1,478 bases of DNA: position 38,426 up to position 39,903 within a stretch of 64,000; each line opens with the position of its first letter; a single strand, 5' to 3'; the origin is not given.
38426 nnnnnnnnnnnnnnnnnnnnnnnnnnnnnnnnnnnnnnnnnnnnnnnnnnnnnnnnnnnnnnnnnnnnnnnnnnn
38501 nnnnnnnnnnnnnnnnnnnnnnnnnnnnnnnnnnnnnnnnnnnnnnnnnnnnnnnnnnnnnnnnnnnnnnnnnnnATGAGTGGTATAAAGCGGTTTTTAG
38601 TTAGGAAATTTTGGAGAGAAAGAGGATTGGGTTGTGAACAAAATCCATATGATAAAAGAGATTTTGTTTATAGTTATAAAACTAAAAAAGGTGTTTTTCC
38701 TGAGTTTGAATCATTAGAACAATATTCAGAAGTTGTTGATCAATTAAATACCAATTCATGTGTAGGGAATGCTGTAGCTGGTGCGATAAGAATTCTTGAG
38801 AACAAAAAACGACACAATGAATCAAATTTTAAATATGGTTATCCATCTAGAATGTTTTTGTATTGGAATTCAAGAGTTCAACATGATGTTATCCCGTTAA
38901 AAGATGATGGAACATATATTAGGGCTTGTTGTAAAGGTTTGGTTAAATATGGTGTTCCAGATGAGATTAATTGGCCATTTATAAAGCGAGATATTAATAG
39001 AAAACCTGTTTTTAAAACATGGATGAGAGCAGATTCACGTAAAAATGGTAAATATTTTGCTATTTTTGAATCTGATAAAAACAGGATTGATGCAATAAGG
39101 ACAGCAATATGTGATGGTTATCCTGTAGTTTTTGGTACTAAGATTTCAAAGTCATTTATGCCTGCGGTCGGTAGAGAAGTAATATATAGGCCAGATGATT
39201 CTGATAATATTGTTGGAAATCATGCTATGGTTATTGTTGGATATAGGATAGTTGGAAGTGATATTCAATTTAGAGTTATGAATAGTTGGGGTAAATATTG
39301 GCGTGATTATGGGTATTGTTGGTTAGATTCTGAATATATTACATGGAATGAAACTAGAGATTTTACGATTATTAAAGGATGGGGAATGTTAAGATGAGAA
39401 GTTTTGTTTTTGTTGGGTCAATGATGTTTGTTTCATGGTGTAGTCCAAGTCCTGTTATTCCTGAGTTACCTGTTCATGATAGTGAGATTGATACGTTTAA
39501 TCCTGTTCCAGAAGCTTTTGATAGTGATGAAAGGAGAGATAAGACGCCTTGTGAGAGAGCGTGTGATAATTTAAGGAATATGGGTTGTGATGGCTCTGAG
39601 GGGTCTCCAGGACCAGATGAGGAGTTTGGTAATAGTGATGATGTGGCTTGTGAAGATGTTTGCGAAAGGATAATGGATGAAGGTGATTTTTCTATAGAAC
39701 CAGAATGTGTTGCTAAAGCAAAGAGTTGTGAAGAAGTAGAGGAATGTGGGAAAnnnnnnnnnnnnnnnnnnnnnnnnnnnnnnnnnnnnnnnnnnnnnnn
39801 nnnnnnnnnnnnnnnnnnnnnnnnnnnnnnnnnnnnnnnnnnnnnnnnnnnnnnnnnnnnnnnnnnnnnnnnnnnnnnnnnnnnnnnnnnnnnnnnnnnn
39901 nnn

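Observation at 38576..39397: Papain-family (C1A) cysteine peptidase at the end of the tail-fibre block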

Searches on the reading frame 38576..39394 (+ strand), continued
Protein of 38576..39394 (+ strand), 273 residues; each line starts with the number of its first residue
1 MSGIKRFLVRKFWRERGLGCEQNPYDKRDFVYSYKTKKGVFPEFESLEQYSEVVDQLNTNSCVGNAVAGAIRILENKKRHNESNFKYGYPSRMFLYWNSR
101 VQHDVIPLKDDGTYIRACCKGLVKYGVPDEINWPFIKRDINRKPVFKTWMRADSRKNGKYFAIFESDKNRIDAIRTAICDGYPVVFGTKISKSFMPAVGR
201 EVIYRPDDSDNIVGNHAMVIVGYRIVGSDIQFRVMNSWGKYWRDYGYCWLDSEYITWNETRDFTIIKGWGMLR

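Call 64: search_protein_families(library=phrogs, alignment_id=A7, max_evalue=0.00001)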
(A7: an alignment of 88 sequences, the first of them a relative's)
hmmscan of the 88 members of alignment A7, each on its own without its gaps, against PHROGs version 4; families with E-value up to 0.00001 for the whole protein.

A. member 1, L015:4-465:+ (154 aa): 0 families

B. families by the number of members that match (of 88 scanned): 57 families (the first 25 are shown)
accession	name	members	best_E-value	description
phrog_2890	-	4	1.5e-30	peptide deformylase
phrog_3125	-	3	3.2e-18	S-adenosylmethionine decarboxylase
phrog_1663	-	2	1.8e-46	dCTP deaminase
phrog_16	-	1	3.2e-50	DNA helicase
phrog_210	-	1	2.3e-47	-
phrog_1499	-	1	8.5e-44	-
phrog_4873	-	1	9.9e-42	Ku-like DNA end binding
phrog_2244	-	1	3.4e-36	tRNA nucleotidyltransferase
phrog_314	-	1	2.2e-33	homing endonuclease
phrog_850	-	1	7.6e-32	RNA-binding protein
phrog_15480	-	1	3e-31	methyltransferase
phrog_9690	-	1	3.1e-31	DNA helicase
phrog_12609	-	1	6.4e-28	endolysin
phrog_1761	-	1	9e-25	-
phrog_7168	-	1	3.3e-23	homing endonuclease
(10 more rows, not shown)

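Call 78: search_dna_similar(query=L099:5037-5411:-, collection=phages, mode=protein, max_evalue=0.01, max_rows=20)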
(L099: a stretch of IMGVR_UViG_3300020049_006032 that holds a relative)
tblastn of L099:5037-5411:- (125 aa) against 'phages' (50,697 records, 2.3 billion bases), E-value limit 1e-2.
No match.

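Call 79: get_annotated_region(hit=H1, flank=5000)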
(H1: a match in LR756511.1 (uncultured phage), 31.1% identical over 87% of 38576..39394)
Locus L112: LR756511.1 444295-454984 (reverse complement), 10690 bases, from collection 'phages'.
description: uncultured phage genome assembly, chromosome: 1.
organism: uncultured phage (NCBI taxid 278008)
taxonomy: Viruses; environmental samples
host: -; source: metagenomic; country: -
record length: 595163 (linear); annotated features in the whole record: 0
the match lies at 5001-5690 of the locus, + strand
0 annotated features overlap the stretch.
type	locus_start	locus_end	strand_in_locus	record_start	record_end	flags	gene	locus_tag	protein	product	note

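Call 83: find_encoding_contigs(protein=P0007, flank=6000, max_places=1)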
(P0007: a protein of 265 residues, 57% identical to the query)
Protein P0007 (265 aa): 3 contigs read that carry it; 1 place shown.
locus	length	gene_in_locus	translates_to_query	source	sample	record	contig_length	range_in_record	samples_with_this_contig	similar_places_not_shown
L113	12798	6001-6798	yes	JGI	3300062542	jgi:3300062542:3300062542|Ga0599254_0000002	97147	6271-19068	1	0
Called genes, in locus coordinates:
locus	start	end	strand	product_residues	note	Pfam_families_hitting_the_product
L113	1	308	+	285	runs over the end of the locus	PF04542:Sigma70_r2, PF04545:Sigma70_r4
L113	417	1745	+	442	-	PF13476:AAA_23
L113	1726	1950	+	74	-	-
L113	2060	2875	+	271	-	-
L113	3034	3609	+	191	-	-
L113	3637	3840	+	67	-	-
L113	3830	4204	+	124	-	-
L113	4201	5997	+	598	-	PF00176:SNF2-rel_dom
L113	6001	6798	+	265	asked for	PF00112:Peptidase_C1 (weak)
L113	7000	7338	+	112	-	-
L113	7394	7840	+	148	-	-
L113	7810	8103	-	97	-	-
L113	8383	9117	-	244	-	-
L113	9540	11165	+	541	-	-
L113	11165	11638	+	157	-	-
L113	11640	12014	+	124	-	-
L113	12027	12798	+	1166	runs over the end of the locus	PF06074:Portal_Mu, PF04233:Phage_Mu_F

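Call 84: find_encoding_contigs(protein=P0016, flank=6000, max_places=1)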
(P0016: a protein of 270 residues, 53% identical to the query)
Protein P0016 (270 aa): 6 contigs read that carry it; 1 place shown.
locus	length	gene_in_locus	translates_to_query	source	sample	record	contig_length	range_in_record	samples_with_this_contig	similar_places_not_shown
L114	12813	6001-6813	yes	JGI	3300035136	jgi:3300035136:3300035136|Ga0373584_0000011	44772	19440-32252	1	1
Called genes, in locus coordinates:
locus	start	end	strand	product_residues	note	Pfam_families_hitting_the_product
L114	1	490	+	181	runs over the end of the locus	-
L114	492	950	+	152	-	-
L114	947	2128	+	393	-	PF04865:Baseplate_J (weak), PF26078:Baseplate_J_M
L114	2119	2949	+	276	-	-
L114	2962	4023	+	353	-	-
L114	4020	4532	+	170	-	-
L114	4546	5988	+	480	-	-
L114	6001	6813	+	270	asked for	PF00112:Peptidase_C1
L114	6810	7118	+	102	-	-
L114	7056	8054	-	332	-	-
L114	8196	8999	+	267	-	PF00520:Ion_trans, PF07885:Ion_trans_2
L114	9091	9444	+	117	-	-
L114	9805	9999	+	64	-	-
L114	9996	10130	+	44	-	-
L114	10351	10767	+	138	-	-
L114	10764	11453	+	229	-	PF04404:ERF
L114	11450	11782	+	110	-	PF18909:dGTP_diPhyd_N (weak)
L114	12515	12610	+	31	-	-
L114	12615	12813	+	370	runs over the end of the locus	-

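Call 85: find_encoding_contigs(protein=P0010, flank=6000, max_places=1)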
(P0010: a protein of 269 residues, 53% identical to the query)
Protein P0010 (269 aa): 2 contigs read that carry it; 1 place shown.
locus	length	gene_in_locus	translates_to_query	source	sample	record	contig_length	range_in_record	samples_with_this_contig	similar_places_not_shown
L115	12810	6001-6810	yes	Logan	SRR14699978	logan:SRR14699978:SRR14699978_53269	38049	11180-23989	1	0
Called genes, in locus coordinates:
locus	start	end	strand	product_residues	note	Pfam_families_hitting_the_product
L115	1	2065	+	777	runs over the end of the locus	-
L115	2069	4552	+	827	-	-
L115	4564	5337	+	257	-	-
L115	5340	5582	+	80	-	-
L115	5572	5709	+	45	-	-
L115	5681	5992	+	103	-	-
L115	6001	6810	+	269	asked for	PF00112:Peptidase_C1 (faint)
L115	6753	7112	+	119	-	-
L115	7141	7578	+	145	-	-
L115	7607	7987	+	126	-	-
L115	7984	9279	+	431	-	-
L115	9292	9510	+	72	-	-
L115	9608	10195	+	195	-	-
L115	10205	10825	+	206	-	-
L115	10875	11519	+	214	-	-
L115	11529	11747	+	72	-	-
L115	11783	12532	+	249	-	-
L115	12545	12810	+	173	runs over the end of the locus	-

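Call 86: search_protein_families(library=ncbifam, proteins=[window:38576-39394:+], max_evalue=0.01)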
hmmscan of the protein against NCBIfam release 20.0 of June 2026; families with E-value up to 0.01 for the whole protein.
window:38576-39394:+ (273 aa): 0 families

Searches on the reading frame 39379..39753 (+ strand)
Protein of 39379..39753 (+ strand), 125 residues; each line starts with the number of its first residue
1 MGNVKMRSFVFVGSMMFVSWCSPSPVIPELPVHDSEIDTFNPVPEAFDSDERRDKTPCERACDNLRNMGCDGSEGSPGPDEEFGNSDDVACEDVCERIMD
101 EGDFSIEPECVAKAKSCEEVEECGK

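Call 9: search_protein_families(library=phrogs, proteins=[window:39379-39753:+], max_evalue=0.01)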
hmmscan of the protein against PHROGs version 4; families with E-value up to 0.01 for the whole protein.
window:39379-39753:+ (125 aa): 0 families

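Call 35: search_protein_families(library=pfam, proteins=[window:39379-39753:+], max_evalue=1)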
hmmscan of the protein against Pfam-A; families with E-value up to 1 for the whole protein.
window:39379-39753:+ (125 aa): 0 families

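Call 36: find_homologous_proteins(query=A3, max_evalue=0.01)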
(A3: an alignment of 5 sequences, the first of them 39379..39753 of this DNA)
Query A3 (5 sequences) (125 aa, profile of the alignment): 39 proteins with E <= 0.01 among 574 candidates.
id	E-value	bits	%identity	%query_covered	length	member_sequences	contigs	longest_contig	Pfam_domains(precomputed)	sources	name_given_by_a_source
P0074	9.5e-38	146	45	61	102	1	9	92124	-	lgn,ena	-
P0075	4.4e-34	135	100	100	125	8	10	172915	-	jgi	jgi:hypothetical protein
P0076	6.4e-32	128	55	48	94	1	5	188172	-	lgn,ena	-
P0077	5.1e-30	122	84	100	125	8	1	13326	-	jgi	jgi:hypothetical protein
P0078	1.1e-29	120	43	48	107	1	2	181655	-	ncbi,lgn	-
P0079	1.4e-29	120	26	54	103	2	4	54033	-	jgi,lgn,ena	jgi:hypothetical protein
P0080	7.1e-27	111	70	96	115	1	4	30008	-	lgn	-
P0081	7.2e-27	111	77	96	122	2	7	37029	-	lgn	-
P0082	1.1e-26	111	55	53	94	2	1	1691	-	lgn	-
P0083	2.6e-25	106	53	48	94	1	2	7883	-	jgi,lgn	jgi:hypothetical protein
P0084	4.2e-25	106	50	56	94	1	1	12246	-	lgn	-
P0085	5.1e-24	102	52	53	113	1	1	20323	-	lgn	-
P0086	1.2e-23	101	49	70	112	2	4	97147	-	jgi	jgi:hypothetical protein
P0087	2.8e-23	100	51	56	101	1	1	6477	-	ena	-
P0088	7.9e-23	98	53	96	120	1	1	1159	-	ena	-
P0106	1.4e-15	75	38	54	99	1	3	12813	-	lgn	-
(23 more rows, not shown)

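Call 37: find_encoding_contigs(protein=P0075, flank=3000, max_places=3)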
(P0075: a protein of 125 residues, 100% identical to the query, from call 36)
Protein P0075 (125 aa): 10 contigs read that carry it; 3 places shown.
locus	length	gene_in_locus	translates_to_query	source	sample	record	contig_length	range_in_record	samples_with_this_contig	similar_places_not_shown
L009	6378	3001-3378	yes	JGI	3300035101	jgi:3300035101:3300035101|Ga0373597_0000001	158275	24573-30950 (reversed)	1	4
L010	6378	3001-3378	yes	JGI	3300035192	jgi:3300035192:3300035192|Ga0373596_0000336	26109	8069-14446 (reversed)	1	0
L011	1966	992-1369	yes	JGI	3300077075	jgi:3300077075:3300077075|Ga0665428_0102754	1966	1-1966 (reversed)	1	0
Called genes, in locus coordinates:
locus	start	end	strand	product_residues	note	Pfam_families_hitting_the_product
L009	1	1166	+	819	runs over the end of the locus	-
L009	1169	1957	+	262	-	PF19266:CIS_tube (weak)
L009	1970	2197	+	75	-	-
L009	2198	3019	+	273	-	PF00112:Peptidase_C1 (weak)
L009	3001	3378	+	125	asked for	-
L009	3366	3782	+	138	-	-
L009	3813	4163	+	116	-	-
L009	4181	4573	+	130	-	-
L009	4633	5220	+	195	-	-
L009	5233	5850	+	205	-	-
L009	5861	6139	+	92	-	-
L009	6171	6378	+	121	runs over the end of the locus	-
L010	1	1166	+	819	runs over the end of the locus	-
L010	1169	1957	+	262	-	PF19266:CIS_tube (weak)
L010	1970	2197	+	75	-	-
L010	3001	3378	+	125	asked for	-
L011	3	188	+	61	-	?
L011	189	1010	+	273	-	PF00112:Peptidase_C1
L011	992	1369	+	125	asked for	-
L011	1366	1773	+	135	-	-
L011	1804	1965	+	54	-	?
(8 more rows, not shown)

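Call 38: find_encoding_contigs(protein=P0085, flank=8000, max_places=1)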
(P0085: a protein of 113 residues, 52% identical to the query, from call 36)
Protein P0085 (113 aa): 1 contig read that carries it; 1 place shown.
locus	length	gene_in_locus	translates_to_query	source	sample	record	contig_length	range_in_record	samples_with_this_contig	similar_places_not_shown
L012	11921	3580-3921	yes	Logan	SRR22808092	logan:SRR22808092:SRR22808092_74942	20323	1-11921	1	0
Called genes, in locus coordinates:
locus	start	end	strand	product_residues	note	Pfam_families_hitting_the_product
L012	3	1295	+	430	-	?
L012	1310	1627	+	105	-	-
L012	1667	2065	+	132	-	-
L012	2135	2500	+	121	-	-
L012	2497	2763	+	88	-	-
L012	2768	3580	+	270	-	PF00112:Peptidase_C1 (weak), PF03051:Peptidase_C1_2 (weak)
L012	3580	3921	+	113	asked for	-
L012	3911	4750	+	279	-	PF01510:Amidase_2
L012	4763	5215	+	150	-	-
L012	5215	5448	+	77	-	PF02954:HTH_8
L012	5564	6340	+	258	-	-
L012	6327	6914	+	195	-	-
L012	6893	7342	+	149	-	-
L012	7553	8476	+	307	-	PF09588:YqaJ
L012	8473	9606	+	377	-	-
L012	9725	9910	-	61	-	-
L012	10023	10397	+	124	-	-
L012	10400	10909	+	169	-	-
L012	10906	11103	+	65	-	-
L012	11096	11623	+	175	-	PF12637:TSCPD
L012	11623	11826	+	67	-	-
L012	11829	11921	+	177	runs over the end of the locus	-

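Call 39: find_encoding_contigs(protein=P0106, flank=8000, max_places=1)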
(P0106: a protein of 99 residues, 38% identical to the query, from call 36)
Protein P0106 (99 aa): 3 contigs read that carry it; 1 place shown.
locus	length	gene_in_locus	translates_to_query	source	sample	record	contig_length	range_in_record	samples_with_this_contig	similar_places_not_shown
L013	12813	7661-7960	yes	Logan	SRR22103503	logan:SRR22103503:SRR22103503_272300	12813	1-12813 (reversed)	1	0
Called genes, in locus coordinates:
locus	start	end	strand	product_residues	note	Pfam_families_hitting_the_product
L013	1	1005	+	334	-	?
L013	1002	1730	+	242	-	-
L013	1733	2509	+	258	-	-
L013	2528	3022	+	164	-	-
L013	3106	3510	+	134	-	-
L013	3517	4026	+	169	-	-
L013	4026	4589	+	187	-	-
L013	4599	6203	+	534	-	PF13385:Laminin_G_3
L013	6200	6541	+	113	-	-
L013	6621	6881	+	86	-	-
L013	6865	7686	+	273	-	-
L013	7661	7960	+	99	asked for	-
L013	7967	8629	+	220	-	-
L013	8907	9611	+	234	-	-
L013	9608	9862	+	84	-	-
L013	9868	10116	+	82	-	-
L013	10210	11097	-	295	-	PF26567:BstA_C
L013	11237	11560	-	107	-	PF13560:HTH_31, PF01381:HTH_3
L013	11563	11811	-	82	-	PF05016:ParE_toxin (weak)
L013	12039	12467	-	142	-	-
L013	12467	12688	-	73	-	-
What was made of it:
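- A temperate context occurs in L013, next to the lysogeny module (call 39).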

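Call 53: predict_structure(alignment_id=A5)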
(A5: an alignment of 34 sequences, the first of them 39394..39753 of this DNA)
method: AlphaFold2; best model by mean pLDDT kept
length: 120 residues; sequences in the alignment: 34
mean_pLDDT: 74.0   pTM: 0.55
mean pLDDT of the five models: 74.0, 68.9, 68.5, 67.7, 62.6
residues with pLDDT >= 90: 30; 70-90: 35; 50-70: 51; < 50: 4
segments of 3 or more residues with pLDDT < 50: 1-3
pLDDT, mean of each block of 10 residues (from residue 1): 52 62 61 60 72 92 82 59 81 85 92 90
secondary structure, 60 per line:
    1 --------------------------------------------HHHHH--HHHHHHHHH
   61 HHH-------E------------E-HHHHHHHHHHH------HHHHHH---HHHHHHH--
elements in order: H45-49 H52-63 H86-96 H103-108 H112-118

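Call 55: search_protein_families(library=padloc, proteins=[window:39394-39753:+], max_evalue=0.01)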
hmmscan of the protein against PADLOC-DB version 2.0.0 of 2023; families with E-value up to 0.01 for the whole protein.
window:39394-39753:+ (120 aa): 0 families

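Call 76: search_protein_representatives(alignment_id=A5)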
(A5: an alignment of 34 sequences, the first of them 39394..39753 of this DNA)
Query: 34 sequences, 103 profile positions. Proteins with E-value up to 0.001 (for the whole library): 1085; up to 1e-10: 213; up to 1e-30: 0. The best 150 are listed.
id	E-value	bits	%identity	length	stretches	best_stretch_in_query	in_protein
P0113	8.4e-30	119.1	-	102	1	1-102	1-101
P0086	9.9e-30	118.9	-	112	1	7-102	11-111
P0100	2.3e-29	117.7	-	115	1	6-102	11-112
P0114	2.1e-28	114.6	-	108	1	6-102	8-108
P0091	7.4e-28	112.9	-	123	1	1-102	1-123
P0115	1.1e-26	109.2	-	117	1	6-101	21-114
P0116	7.3e-26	106.5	-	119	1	7-102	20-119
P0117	2.2e-25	104.9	-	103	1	1-102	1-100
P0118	2.8e-25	104.6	-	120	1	6-102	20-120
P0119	5.8e-25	103.6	-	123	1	6-102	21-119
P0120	8.5e-25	103.0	-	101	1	8-102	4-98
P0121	1.1e-24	102.7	-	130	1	6-102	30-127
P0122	1.3e-24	102.5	-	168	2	24-101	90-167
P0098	1.3e-24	102.4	-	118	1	7-102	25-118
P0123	2.0e-24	101.8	-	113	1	6-102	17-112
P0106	6.2e-22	93.9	-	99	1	6-102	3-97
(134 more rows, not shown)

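Call 77: search_dna_similar(query=window:39394-39753:+, collection=phages, mode=protein, max_evalue=0.01, max_rows=20)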
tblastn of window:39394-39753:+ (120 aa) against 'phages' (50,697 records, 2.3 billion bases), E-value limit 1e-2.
No match.
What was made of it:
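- Tried and rejected: tblastn of two CRP types against 50,697 GenBank phage records found no match (calls 77, 78).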

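Call 86: search_protein_families(library=ncbifam, proteins=[window:39394-39753:+, L012:2497-2760:+], max_evalue=0.01)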
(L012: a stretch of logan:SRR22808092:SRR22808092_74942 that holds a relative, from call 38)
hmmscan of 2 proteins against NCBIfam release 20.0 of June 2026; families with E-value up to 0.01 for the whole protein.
window:39394-39753:+ (120 aa): 0 families

L012:2497-2760:+ (88 aa): 0 families
